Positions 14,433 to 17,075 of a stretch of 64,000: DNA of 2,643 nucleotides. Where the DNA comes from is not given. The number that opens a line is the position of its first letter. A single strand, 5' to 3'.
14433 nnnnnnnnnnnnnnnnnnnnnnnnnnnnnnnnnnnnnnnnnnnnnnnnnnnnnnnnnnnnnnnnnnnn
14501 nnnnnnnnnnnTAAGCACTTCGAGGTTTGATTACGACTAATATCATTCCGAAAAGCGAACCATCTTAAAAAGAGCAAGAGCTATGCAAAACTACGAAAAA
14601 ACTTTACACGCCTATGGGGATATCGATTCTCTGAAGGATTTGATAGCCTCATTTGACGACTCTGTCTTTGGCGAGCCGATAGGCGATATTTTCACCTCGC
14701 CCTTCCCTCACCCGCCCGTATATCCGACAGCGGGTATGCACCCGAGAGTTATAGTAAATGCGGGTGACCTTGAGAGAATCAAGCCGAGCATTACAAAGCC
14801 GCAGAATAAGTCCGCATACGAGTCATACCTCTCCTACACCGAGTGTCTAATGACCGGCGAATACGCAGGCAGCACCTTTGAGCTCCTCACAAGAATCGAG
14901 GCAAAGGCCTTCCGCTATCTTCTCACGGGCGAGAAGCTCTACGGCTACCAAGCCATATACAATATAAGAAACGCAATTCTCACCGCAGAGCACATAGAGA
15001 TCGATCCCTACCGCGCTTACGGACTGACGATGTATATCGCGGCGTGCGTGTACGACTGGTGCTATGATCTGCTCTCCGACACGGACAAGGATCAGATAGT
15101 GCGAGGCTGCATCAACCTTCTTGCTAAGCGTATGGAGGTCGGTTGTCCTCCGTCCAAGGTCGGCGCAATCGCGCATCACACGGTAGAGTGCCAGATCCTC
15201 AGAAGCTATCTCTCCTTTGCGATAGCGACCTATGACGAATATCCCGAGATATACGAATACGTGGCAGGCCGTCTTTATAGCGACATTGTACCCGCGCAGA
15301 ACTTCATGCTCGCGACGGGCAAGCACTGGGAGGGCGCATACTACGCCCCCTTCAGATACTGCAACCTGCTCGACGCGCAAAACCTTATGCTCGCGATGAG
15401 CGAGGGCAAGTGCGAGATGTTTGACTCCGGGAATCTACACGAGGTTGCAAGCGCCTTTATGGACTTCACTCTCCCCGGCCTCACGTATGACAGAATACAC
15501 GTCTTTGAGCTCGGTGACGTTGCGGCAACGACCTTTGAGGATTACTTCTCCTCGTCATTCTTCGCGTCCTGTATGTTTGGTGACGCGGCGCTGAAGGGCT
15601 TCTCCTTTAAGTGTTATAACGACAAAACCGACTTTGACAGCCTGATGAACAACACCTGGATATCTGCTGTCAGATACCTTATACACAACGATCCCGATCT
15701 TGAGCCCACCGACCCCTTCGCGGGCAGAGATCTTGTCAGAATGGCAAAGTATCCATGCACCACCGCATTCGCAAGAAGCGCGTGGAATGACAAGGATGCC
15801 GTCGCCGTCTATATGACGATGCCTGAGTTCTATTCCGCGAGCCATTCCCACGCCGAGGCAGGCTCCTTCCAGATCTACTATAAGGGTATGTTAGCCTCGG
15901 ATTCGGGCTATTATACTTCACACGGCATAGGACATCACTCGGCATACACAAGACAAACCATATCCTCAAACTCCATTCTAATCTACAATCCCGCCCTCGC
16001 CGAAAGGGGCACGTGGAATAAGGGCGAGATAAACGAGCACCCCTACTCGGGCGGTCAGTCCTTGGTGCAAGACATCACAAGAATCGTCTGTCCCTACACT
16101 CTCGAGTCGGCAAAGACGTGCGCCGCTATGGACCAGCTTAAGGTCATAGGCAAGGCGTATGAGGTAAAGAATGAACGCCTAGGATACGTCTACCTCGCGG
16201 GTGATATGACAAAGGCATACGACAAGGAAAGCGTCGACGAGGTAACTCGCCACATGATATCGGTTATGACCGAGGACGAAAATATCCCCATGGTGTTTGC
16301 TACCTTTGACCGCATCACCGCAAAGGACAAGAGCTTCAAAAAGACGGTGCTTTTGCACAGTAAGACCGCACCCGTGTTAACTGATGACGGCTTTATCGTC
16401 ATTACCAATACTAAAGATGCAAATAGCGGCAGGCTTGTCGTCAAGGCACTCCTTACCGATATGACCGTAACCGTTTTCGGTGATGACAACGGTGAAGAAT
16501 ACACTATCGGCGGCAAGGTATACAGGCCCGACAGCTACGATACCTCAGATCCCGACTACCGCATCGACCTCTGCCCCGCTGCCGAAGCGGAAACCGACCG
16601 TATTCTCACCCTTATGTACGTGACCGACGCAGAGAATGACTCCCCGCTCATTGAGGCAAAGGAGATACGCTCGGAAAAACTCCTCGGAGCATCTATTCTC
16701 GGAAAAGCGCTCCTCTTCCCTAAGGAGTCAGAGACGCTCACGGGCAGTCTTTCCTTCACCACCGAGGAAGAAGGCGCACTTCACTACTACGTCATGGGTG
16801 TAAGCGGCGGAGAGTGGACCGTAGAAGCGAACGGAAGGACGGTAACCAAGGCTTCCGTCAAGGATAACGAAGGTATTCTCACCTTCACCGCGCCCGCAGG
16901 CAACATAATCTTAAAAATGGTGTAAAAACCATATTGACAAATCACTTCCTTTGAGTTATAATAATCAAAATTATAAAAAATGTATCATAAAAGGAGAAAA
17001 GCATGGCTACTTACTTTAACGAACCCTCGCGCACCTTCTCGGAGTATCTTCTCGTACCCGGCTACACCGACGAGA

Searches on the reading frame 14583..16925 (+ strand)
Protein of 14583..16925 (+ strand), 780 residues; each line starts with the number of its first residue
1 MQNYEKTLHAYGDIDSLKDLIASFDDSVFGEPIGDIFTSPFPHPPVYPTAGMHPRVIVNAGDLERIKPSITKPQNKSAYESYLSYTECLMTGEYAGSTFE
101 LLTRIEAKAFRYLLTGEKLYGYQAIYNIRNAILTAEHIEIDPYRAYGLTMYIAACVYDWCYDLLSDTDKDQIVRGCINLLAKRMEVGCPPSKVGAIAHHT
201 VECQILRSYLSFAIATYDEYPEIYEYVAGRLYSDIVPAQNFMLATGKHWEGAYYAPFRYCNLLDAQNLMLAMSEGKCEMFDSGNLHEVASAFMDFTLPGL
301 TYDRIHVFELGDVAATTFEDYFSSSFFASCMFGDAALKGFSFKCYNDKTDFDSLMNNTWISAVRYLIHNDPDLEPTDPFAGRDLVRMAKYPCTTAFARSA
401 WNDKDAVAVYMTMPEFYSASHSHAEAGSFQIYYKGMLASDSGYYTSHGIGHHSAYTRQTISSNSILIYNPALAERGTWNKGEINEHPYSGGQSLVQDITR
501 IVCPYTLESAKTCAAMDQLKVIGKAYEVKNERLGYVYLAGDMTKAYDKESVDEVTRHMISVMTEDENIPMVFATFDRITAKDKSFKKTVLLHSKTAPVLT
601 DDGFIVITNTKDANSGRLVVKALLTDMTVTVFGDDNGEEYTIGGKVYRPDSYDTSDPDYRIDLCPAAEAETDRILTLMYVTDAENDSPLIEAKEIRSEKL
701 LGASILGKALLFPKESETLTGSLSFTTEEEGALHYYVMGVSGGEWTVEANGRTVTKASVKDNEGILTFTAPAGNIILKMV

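Call 61: search_protein_families(library=pfam, proteins=[window:14583-16925:+], max_evalue=0.00001)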
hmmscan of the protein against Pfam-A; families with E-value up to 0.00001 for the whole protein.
window:14583-16925:+ (780 aa): 2 families
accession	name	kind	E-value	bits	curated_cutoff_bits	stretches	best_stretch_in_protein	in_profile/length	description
PF18675.7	HepII_C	-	5.3e-11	42.8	26.1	1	695-774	2-83/88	Heparinase II C-terminal domain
PF07940.18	Hepar_II_III_C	-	1.9e-07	31.3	24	1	418-613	36-187/237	Heparinase II/III-like, C-terminal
